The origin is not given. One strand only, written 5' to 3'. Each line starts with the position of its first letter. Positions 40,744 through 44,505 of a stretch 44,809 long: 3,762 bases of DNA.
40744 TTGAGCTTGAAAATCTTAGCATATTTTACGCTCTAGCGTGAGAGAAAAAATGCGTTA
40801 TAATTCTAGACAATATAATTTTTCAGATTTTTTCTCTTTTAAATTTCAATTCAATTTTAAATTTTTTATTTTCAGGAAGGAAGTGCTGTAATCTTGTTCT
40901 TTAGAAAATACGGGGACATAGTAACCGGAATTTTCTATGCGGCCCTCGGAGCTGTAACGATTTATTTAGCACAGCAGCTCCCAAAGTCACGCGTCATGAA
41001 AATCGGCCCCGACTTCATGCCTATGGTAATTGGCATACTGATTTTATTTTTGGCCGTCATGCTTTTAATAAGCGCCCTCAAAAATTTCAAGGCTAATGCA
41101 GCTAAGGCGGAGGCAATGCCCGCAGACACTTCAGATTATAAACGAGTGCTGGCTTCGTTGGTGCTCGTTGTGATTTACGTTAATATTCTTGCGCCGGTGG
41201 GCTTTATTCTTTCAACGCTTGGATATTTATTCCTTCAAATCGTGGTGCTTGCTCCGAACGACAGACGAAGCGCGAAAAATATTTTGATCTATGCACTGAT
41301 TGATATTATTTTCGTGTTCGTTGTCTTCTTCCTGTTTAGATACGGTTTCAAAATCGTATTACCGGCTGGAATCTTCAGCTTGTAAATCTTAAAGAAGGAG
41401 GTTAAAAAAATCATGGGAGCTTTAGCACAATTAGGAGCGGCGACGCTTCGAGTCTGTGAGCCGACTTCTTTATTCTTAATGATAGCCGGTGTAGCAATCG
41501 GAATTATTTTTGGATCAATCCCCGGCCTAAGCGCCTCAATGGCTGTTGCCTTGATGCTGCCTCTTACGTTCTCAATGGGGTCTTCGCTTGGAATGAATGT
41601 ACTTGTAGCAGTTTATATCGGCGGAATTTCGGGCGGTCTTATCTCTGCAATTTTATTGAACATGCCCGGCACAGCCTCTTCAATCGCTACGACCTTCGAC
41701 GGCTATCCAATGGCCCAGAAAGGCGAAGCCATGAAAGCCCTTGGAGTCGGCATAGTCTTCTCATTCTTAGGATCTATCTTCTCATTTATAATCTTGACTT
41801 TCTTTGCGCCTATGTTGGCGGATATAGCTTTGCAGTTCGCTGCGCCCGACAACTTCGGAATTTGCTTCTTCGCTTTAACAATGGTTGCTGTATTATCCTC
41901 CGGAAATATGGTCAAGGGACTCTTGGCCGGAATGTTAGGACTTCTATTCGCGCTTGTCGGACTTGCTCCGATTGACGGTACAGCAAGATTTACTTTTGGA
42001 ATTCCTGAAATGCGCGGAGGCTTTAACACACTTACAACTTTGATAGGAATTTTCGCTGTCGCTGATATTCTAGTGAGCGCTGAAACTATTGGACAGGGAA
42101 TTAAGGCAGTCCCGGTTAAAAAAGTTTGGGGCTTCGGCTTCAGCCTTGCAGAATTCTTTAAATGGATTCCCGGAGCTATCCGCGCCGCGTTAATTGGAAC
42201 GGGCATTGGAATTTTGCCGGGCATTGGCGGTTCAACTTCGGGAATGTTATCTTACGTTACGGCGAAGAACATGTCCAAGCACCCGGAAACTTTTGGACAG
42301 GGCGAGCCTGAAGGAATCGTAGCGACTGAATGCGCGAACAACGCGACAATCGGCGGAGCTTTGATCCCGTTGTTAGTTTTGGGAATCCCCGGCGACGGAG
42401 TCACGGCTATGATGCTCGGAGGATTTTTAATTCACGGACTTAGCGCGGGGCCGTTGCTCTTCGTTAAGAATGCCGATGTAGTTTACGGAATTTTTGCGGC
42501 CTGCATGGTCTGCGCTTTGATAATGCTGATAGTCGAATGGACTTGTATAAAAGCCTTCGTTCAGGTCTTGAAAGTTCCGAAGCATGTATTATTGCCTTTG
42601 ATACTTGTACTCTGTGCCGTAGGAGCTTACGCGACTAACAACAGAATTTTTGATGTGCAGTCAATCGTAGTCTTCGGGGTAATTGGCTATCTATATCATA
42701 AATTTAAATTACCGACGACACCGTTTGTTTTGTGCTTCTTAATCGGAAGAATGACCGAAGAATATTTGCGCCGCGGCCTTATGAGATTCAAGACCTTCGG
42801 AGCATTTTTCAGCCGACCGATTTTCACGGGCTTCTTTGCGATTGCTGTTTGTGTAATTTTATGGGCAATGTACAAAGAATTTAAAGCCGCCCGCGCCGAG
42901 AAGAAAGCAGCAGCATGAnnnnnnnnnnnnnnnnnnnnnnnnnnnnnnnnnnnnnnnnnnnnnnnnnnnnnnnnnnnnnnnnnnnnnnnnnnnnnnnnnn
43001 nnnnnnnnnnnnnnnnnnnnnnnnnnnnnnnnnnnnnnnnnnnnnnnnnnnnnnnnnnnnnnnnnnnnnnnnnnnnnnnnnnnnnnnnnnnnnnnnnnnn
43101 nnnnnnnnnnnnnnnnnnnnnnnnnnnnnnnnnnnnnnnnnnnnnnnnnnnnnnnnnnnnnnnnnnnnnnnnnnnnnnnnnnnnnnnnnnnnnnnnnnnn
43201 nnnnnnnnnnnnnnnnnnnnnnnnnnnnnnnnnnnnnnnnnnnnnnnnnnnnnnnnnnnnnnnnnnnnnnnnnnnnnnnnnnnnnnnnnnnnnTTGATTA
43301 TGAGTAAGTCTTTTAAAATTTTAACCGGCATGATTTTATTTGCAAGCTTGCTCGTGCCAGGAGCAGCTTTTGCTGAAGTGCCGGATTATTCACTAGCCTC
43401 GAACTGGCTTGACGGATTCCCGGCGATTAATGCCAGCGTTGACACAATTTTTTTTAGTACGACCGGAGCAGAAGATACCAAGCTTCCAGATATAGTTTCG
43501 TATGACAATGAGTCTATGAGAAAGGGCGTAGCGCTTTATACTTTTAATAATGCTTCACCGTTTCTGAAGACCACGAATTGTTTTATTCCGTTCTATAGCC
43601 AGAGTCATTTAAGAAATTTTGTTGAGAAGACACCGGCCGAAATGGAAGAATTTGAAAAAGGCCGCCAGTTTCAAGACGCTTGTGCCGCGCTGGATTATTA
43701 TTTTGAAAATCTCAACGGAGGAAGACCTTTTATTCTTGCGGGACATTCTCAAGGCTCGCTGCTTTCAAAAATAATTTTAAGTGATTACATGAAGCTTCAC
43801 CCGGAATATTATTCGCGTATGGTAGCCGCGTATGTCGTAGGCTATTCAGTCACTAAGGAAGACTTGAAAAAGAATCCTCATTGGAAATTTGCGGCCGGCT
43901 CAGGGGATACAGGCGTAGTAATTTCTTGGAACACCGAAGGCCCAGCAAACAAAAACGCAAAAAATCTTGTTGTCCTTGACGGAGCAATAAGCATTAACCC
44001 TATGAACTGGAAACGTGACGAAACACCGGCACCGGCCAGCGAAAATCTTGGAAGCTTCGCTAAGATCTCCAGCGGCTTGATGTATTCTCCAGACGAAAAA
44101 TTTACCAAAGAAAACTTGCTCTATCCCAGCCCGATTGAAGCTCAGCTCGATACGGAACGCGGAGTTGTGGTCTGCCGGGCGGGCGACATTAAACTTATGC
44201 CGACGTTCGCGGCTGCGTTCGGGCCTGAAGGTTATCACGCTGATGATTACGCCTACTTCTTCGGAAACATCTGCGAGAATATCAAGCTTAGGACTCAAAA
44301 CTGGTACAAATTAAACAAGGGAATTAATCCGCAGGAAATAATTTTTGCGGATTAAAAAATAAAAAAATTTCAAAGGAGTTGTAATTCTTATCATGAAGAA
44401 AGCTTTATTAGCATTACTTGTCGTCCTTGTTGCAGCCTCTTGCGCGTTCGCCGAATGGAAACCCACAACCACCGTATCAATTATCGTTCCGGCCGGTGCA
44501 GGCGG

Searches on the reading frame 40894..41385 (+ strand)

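Call 61: search_protein_families(library=pfam, proteins=[window:40894-41385:+])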
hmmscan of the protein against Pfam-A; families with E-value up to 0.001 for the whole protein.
window:40894-41385:+ (163 aa): 1 family
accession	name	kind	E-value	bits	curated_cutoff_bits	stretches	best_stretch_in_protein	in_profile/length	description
PF07331.16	TctB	-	2.4e-21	76.8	29.1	1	10-157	2-137/137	Tripartite tricarboxylate transporter TctB family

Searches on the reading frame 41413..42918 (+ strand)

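Call 61: search_protein_families(library=pfam, proteins=[window:41413-42918:+])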
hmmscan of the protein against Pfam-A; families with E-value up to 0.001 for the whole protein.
window:41413-42918:+ (501 aa): 1 family
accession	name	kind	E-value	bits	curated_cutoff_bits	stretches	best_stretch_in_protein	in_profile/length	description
PF01970.21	TctA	-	2.1e-145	485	28.9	1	20-440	1-423/423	Tripartite tricarboxylate transporter TctA family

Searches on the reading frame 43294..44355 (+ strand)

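Call 61: search_protein_families(library=pfam, proteins=[window:43294-44355:+])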
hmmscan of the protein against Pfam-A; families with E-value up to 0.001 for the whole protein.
window:43294-44355:+ (353 aa): 1 family
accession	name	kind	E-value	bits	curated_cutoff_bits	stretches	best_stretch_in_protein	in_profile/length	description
PF11288.14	DUF3089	-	2.4e-34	119.1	23.4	1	61-242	12-207/207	Protein of unknown function (DUF3089)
